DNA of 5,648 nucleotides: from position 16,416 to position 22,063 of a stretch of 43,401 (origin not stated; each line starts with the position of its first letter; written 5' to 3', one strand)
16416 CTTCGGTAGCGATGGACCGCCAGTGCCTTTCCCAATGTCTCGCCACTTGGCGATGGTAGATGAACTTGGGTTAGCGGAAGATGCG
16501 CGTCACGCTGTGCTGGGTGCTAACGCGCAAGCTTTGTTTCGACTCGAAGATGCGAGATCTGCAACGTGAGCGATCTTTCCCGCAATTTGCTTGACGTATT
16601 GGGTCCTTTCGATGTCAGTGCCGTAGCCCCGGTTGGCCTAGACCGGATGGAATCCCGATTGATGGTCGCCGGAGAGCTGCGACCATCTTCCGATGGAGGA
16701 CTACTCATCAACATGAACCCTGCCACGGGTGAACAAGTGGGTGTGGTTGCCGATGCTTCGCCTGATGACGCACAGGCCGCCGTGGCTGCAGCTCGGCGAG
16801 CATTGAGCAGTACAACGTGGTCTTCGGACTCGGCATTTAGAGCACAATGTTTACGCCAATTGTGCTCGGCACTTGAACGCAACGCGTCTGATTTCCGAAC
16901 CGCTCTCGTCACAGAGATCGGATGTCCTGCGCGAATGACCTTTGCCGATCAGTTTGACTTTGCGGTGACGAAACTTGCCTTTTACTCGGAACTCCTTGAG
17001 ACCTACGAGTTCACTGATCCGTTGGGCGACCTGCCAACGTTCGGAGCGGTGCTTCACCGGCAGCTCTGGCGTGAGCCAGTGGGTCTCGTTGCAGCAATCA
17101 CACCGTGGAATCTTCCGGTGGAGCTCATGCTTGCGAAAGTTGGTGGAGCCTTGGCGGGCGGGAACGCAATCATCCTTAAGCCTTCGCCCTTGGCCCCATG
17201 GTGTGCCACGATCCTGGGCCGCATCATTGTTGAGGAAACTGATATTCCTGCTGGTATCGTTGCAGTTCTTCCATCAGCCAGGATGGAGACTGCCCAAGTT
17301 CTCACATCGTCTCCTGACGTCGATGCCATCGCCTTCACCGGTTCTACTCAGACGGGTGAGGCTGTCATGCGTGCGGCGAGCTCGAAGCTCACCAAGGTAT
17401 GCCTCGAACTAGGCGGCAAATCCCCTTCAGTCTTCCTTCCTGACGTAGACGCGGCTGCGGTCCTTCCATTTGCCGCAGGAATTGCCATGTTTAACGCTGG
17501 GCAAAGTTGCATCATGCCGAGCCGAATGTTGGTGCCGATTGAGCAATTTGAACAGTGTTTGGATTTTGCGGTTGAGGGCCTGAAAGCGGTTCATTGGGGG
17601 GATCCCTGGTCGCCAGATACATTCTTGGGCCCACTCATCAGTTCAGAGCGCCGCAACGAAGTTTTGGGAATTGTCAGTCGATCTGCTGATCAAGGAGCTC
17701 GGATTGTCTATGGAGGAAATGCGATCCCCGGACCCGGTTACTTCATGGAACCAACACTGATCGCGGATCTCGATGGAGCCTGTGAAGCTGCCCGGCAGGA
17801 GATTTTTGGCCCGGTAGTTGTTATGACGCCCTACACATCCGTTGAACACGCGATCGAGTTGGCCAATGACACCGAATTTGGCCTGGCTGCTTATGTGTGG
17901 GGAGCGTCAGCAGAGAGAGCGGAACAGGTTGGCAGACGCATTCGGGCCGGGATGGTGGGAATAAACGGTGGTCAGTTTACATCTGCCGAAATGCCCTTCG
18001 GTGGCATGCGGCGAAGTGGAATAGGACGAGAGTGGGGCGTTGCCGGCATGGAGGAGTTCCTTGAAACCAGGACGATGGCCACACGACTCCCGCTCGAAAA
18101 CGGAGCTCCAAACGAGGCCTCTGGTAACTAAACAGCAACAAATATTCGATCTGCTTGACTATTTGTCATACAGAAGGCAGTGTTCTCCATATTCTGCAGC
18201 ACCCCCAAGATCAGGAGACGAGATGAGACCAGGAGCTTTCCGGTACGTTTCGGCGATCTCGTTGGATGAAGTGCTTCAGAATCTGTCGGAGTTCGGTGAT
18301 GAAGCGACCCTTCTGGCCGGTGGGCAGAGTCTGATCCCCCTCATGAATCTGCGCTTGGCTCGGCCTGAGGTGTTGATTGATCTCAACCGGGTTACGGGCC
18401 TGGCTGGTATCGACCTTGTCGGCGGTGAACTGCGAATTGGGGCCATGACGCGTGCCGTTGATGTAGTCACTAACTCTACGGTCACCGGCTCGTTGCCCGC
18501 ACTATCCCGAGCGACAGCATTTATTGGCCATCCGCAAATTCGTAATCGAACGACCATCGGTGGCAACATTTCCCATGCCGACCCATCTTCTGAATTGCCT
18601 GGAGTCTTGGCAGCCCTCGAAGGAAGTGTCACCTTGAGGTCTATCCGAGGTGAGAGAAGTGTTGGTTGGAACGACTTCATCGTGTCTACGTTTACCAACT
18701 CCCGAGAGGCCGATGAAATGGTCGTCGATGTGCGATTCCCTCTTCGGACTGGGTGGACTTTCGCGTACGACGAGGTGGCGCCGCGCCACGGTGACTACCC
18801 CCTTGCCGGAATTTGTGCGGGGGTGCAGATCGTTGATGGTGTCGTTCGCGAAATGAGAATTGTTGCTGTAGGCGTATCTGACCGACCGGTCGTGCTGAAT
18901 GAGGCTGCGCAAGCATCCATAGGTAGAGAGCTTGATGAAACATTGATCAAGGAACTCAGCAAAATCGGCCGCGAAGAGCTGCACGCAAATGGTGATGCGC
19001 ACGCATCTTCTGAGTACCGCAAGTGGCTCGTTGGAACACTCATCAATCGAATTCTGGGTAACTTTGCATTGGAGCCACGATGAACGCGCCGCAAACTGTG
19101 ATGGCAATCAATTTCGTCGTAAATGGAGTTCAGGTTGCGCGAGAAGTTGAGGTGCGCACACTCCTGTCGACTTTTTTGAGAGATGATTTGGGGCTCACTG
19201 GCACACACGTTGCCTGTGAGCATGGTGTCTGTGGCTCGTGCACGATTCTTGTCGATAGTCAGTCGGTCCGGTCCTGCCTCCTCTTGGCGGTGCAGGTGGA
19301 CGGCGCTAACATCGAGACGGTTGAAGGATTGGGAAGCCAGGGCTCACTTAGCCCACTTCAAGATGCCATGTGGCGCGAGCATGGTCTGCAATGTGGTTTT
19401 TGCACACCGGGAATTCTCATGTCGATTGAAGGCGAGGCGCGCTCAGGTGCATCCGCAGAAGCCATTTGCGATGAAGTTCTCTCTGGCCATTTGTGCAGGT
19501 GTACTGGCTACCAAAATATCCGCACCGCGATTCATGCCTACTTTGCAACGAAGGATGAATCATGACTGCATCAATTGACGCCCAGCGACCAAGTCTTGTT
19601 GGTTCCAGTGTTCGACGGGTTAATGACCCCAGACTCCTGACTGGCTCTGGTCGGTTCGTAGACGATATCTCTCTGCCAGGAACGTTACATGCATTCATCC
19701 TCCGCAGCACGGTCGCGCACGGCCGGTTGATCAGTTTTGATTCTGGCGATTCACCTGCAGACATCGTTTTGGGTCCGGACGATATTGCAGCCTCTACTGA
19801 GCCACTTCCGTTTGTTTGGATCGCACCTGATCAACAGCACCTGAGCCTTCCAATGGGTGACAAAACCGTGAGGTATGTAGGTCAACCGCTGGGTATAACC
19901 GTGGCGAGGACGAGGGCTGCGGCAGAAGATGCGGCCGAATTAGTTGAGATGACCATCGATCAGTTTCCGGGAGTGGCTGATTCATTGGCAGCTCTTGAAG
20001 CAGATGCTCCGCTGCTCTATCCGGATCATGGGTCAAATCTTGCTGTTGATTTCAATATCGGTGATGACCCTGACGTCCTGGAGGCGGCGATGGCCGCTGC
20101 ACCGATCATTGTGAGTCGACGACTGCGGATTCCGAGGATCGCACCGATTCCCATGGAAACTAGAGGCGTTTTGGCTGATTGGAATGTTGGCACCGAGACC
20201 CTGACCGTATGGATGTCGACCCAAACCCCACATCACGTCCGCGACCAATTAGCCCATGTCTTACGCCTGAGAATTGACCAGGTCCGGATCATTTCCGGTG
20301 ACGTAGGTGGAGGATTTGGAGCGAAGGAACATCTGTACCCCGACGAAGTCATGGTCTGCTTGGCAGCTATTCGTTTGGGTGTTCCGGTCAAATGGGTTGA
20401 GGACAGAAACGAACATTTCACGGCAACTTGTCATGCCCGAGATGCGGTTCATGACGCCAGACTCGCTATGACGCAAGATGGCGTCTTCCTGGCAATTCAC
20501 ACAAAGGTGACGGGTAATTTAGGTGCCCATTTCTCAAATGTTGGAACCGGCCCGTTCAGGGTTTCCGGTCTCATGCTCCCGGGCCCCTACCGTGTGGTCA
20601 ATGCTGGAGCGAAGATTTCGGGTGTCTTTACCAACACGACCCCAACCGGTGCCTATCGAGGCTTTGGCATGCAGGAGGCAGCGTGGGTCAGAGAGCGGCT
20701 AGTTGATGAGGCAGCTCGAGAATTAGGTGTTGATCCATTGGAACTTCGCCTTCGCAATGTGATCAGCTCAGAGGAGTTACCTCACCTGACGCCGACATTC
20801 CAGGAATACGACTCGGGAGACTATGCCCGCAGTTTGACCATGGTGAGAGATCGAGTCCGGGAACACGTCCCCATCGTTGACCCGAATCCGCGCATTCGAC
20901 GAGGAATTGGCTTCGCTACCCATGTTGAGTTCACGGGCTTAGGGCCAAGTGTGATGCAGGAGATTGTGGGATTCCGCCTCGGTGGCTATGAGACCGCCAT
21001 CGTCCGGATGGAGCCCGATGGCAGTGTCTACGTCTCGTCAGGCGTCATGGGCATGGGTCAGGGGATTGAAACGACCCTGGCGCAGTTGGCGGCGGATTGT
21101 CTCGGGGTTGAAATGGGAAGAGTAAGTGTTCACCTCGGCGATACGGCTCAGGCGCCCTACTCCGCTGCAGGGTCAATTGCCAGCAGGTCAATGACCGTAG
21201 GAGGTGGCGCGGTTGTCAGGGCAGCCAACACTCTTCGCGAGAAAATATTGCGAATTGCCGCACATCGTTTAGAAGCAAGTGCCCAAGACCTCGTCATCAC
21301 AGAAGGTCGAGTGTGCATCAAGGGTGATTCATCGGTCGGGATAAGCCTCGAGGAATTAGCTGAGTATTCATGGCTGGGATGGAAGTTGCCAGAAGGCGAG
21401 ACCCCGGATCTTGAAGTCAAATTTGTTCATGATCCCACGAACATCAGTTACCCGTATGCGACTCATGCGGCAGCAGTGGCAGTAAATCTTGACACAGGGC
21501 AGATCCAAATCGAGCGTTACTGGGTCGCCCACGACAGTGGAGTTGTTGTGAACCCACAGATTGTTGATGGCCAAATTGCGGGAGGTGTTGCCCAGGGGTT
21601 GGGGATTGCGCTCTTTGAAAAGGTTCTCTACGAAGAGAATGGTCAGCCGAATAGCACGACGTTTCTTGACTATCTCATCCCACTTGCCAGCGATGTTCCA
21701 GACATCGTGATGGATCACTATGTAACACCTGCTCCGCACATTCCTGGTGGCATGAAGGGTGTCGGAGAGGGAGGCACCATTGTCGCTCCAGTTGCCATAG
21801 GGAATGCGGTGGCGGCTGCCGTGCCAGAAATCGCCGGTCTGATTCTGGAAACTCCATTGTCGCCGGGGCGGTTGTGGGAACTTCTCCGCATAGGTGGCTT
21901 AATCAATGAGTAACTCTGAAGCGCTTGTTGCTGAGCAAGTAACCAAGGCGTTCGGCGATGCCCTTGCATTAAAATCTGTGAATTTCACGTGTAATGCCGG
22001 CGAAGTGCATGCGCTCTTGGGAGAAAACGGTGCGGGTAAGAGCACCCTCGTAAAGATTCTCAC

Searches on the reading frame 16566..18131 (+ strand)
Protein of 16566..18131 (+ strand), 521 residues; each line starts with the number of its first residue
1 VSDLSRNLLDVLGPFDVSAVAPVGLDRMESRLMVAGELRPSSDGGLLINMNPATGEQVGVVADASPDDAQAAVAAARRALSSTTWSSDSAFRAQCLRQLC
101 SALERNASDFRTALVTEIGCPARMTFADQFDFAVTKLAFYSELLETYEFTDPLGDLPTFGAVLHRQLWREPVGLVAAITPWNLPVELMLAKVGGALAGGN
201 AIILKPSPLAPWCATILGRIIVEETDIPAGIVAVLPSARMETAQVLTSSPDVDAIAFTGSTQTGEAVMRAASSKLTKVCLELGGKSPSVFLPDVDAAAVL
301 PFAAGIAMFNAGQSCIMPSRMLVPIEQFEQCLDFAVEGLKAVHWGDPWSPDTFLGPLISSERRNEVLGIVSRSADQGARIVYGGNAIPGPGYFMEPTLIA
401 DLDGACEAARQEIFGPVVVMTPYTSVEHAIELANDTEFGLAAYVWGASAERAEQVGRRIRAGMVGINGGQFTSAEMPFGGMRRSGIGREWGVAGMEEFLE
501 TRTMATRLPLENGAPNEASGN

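Call 58: search_protein_families(library=ncbifam, proteins=[window:16566-18131:+], max_evalue=0.00001)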
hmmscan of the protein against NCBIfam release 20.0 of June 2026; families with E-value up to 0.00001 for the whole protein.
window:16566-18131:+ (521 aa): 43 families (the best 25 are shown)
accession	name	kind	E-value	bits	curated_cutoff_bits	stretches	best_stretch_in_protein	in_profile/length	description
TIGR04284.1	aldehy_Rv0768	hypoth_equivalog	1.6e-153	512.2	775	1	30-507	1-479/480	aldehyde dehydrogenase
NF010000.0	PRK13473.1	subfamily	3e-106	355.9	615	1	29-504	2-470/475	aminobutyraldehyde dehydrogenase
NF045736.1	PaDhStyDRhodo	equivalog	3.6e-101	339.1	800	1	30-503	3-474/479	phenylacetaldehyde dehydrogenase StyD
TIGR01804.1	BADH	equivalog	2.1e-97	326.5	668.6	1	36-500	4-465/467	betaine-aldehyde dehydrogenase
TIGR02299.1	HpaE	equivalog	1.6e-93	313.9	638.35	1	32-505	3-475/488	5-carboxymethyl-2-hydroxymuconate semialdehyde dehydrogenase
TIGR03216.1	OH_muco_semi_DH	equivalog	7.8e-92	308.4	693.25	1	46-506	15-479/481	2-hydroxymuconic semialdehyde dehydrogenase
NF045735.1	PaDhStyDPseudo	equivalog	4.5e-91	305.9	850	1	30-504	3-479/483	phenylacetaldehyde dehydrogenase StyD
NF009725.0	PRK13252.1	equivalog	6.2e-89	298.7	593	1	30-505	7-478/488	betaine-aldehyde dehydrogenase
NF006916.0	PRK09407.1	equivalog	7.4e-87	292.1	521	1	49-507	38-493/526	succinic semialdehyde dehydrogenase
TIGR01780.1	SSADH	subfamily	4.9e-86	289.4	646.35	1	50-501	2-447/448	succinate-semialdehyde dehydrogenase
NF050026.1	AcaldDHExaC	equivalog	8.5e-84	281.9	900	1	33-504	19-491/503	acetaldehyde dehydrogenase ExaC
NF007352.0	PRK09847.1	equivalog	2.4e-83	280.3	850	1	28-505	18-490/495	aldehyde dehydrogenase PuuC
NF007497.0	PRK10090.1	equivalog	4.3e-80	269.8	500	1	32-503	9-474/480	aldehyde dehydrogenase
NF006915.0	PRK09406.1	equivalog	1.6e-77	261.3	730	1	49-504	5-454/457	NADP-dependent succinic semialdehyde dehydrogenase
NF040648.1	lactal_redase_Meth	equivalog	2.2e-75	254.5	650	1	50-504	16-460/463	lactaldehyde dehydrogenase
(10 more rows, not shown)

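Call 59: search_protein_families(library=pfam, proteins=[window:16566-18131:+], max_evalue=0.001)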
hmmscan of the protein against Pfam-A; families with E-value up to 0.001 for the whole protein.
window:16566-18131:+ (521 aa): 2 families
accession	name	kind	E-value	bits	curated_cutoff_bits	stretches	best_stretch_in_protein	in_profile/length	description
PF00171.27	Aldedh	-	1e-126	423.7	23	1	49-503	11-460/461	Aldehyde dehydrogenase family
PF05893.19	LuxC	-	4.2e-05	23.1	21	1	170-324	87-241/401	Acyl-CoA reductase (LuxC)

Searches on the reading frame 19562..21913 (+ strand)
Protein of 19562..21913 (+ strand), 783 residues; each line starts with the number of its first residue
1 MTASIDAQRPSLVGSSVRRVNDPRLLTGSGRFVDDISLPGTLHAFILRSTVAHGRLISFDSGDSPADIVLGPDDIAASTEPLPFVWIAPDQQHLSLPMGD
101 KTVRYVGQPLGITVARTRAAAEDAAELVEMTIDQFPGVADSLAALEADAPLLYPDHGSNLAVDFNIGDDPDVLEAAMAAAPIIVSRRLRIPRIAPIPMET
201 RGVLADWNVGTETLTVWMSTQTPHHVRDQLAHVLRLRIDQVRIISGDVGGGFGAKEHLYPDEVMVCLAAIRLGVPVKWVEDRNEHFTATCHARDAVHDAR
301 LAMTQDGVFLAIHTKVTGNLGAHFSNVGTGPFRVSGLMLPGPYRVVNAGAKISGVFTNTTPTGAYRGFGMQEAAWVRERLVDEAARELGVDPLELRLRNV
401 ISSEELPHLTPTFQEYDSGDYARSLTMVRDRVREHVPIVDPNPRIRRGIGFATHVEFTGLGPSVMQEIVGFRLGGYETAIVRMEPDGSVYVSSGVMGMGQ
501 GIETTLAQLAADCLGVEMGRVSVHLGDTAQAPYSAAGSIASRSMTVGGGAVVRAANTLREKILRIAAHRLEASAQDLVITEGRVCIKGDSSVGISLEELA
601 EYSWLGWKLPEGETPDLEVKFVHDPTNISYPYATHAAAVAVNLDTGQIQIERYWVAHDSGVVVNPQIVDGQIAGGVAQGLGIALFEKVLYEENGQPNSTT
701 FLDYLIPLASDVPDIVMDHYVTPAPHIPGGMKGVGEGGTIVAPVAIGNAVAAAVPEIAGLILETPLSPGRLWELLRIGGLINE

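Call 53: search_solved_structures(query=window:19562-21913:+, max_evalue=1e-20)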
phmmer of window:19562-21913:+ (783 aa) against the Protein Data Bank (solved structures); distinct sequences matched with E-value up to 1e-20: 41.
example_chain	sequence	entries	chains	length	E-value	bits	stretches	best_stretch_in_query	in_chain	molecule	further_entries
8uem_A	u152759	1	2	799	1.8e-139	469.7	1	10-775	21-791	Carbon monoxide dehydrogenase (Large chain), CoxL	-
1t3q_B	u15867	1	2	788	2.7e-137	462.5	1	7-773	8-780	quinoline 2-oxidoreductase large subunit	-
1ffu_B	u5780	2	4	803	1.5e-132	446.8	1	13-776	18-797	CUTL, MOLYBDOPROTEIN OF CARBON MONOXIDE DEHYDROGENASE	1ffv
1zxi_B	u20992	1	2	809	3.9e-116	392.5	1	7-774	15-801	Carbon monoxide dehydrogenase large chain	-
1n5w_B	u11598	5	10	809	5.5e-116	392.1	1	7-774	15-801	Carbon monoxide dehydrogenase large chain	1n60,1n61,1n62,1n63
7dqx_A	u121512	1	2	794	4.7e-111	375.7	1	6-756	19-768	6-hydroxypseudooxynicotine dehydrogenase complex subunit gamma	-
4zoh_A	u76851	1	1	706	4.8e-100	339.3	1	13-754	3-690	Putative oxidoreductase molybdopterin-binding subunit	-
1rm6_A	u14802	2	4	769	1.2e-70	242.1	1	13-775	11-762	4-hydroxybenzoyl-CoA reductase alpha subunit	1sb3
5y6q_C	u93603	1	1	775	1.1e-46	162.9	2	15-404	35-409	Aldehyde oxidase large subunit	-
5g5g_C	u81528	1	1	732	1.7e-39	139.1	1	11-753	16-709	PUTATIVE XANTHINE DEHYDROGENASE YAGS FAD-BINDING SUBUNIT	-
5g5h_C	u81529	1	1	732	2.3e-39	138.7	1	11-753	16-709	Aldehyde oxidoreductase molybdenum-binding subunit PaoC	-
3hrd_A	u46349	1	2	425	1.2e-38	136.3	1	13-400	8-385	Nicotinate dehydrogenase large molybdopterin subunit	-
1jro_B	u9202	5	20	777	3.2e-35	125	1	26-716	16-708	xanthine dehydrogenase, chain B | XANTHINE DEHYDROGENASE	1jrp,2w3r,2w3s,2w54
2w55_B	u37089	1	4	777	6.8e-35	123.9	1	26-716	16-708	XANTHINE DEHYDROGENASE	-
7px0_A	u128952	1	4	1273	5.4e-31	111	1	102-578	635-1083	Aldehyde oxidase 1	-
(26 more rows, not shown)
